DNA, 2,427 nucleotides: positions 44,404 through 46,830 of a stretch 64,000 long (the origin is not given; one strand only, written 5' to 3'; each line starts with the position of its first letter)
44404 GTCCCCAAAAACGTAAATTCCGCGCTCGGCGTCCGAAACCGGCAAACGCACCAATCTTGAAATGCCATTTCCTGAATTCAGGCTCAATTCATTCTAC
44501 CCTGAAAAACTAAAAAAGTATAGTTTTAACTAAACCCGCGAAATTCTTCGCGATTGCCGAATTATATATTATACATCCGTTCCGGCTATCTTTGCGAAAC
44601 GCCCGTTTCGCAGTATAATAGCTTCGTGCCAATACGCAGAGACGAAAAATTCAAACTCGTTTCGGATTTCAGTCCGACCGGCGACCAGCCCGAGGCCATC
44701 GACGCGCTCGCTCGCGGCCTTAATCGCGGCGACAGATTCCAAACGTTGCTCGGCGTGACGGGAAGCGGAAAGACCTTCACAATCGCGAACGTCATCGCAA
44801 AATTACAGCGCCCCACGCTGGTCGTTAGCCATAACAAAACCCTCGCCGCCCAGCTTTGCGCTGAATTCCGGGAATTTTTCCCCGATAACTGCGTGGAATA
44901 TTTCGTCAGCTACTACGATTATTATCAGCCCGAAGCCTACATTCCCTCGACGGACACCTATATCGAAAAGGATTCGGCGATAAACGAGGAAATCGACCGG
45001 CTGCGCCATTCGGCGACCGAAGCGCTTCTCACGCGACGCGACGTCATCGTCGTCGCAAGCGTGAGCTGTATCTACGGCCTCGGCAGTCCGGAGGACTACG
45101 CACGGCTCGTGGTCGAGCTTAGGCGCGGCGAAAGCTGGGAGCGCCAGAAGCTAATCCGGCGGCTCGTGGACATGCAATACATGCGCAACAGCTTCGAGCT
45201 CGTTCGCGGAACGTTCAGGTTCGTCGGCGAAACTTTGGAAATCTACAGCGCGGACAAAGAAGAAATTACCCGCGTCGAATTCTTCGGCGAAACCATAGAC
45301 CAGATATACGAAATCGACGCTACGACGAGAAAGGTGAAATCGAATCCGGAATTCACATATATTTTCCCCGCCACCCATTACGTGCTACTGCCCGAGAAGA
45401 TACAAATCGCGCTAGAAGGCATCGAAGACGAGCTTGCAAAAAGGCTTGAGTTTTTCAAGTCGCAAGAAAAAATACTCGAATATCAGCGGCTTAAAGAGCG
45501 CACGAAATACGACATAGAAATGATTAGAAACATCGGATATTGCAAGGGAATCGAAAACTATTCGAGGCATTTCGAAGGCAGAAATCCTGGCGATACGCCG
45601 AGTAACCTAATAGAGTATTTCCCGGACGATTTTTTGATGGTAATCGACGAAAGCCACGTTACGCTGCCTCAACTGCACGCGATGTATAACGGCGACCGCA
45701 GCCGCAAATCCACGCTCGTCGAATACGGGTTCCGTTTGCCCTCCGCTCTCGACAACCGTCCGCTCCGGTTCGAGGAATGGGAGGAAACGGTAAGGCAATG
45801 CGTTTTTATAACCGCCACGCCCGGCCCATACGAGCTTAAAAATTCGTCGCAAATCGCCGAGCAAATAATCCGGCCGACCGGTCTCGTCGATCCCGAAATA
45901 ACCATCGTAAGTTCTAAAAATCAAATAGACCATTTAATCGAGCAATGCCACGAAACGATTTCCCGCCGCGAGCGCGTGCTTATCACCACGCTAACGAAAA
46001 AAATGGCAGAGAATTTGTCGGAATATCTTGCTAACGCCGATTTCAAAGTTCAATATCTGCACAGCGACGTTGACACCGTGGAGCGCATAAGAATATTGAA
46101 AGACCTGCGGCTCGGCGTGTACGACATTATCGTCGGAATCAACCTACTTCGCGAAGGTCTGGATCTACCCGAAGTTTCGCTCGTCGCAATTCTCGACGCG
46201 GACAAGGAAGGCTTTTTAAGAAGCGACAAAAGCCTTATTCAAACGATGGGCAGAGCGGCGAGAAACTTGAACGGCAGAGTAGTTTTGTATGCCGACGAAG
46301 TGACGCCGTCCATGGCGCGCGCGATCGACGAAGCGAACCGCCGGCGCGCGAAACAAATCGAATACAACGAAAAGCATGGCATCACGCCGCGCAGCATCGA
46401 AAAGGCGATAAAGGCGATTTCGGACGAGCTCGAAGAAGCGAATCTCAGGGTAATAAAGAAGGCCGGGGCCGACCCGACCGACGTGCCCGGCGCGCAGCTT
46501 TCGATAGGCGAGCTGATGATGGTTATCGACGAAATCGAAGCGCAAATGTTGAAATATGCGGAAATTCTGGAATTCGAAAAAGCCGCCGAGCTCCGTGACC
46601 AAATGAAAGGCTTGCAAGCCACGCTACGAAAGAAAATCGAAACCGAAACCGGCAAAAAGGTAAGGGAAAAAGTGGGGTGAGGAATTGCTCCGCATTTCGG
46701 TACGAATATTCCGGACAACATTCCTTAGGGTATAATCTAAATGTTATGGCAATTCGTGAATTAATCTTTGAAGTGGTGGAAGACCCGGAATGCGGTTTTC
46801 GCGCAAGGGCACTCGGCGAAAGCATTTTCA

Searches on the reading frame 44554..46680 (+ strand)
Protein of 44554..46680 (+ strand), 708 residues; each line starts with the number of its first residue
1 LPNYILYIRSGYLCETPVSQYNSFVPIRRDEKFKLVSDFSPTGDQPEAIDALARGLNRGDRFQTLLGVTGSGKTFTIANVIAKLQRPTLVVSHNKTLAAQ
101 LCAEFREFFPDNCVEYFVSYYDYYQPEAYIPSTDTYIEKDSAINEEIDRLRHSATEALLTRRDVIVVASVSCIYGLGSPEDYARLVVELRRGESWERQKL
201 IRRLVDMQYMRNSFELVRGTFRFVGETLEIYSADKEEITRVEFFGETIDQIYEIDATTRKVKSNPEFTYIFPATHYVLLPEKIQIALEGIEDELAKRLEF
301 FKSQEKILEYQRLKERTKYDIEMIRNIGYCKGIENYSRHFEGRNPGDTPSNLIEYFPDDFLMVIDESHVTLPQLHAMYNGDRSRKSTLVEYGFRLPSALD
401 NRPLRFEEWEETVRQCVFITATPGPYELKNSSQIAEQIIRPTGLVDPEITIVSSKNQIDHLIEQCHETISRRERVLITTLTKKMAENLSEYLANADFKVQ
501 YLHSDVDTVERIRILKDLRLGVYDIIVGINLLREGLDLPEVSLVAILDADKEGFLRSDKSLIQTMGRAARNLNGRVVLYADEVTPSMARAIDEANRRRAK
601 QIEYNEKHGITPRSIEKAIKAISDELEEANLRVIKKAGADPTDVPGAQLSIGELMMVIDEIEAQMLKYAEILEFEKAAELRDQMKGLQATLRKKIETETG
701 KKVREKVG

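Call 50: search_protein_families(library=ncbifam, proteins=[window:44554-46680:+], max_evalue=1e-10)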
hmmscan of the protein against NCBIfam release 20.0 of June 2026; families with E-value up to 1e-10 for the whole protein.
window:44554-46680:+ (708 aa): 7 families
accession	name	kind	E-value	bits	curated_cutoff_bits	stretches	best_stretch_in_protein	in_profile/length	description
NF003673.1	PRK05298.1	equivalog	0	1033.9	743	1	32-689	1-652/653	excinuclease ABC subunit UvrB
TIGR00631.1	uvrb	equivalog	0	1015.8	750.1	1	32-687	1-657/658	excinuclease ABC subunit UvrB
TIGR00580.2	mfd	equivalog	5.7e-13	48.2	800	0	204-312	1-105/907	transcription-repair coupling factor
NF004066.1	PRK05580.1-3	equivalog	5.8e-12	44.7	813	0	481-578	549-654/788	primosomal protein N'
TIGR00595.1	priA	equivalog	1e-11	44.1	230.35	0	464-629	258-431/509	replication restart helicase PriA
NF053636.1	DDHlcsCsdAPsy1082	equivalog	7.6e-11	41.2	890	0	472-614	243-378/512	DEAD/DEAH box helicase CsdA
NF004067.0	PRK05580.1-4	equivalog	8e-11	41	763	0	493-670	504-689/737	primosomal protein N'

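Call 51: find_homologous_proteins(query=window:44554-46680:+, max_evalue=1e-100)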
Query window:44554-46680:+ (708 aa): 8000 proteins with E <= 1e-100 among 8000 candidates; the best 120 are listed.
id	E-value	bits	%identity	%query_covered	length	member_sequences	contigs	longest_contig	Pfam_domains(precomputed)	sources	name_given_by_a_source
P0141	0.0e+0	1578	100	100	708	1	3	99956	PF02151.26,PF17757.7,PF00271.38,PF27431.1,PF04851.22,PF12344.15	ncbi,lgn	-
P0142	0.0e+0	1261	81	96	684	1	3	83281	PF00270.36,PF02151.26,PF17757.7,PF00271.38,PF27431.1,PF04851.22,PF12344.15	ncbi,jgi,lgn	ncbi:MAG: excinuclease ABC subunit UvrB [bacterium]|jgi:excinuclease ABC subunit B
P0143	0.0e+0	1259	81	96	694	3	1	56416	PF02151.26,PF17757.7,PF00271.38,PF27431.1,PF04851.22,PF12344.15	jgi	-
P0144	0.0e+0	1066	70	96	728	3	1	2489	PF17757.7,PF00271.38,PF27431.1,PF04851.22,PF12344.15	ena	-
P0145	0.0e+0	1064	70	96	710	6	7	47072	PF17757.7,PF00271.38,PF27431.1,PF04851.22,PF12344.15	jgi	-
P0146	0.0e+0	1052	69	96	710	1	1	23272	PF00270.36,PF02151.26,PF17757.7,PF00271.38,PF27431.1,PF04851.22,PF12344.15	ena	-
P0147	0.0e+0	1052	69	95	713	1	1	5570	PF17757.7,PF00271.38,PF27431.1,PF04851.22,PF12344.15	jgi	jgi:excinuclease ABC subunit B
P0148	0.0e+0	1050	69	95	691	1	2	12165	PF02151.26,PF17757.7,PF00271.38,PF27431.1,PF04851.22,PF12344.15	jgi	jgi:excinuclease ABC subunit B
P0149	0.0e+0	1050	69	95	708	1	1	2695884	PF02151.26,PF17757.7,PF00271.38,PF27431.1,PF04851.22,PF12344.15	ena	-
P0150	0.0e+0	1048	66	99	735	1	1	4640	PF17757.7,PF00271.38,PF27431.1,PF04851.22,PF12344.15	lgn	-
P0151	0.0e+0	1045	68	96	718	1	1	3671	PF02151.26,PF17757.7,PF00271.38,PF27431.1,PF04851.22,PF12344.15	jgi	jgi:excinuclease ABC subunit B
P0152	0.0e+0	1042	69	96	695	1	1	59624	PF02151.26,PF17757.7,PF00271.38,PF27431.1,PF04851.22,PF12344.15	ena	-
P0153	0.0e+0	1041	70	93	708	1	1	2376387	PF00270.36,PF02151.26,PF17757.7,PF00271.38,PF27431.1,PF04851.22,PF12344.15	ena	-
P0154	0.0e+0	1033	69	93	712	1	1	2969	PF02151.26,PF17757.7,PF00271.38,PF27431.1,PF04851.22,PF12344.15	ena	-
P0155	0.0e+0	1032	65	96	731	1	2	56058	PF02151.26,PF17757.7,PF00271.38,PF27431.1,PF04851.22,PF12344.15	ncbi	-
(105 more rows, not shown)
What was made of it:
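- Tried and rejected: The nearest named ones are Armatimonadota and Bacillota at about 60-64% (call 51).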
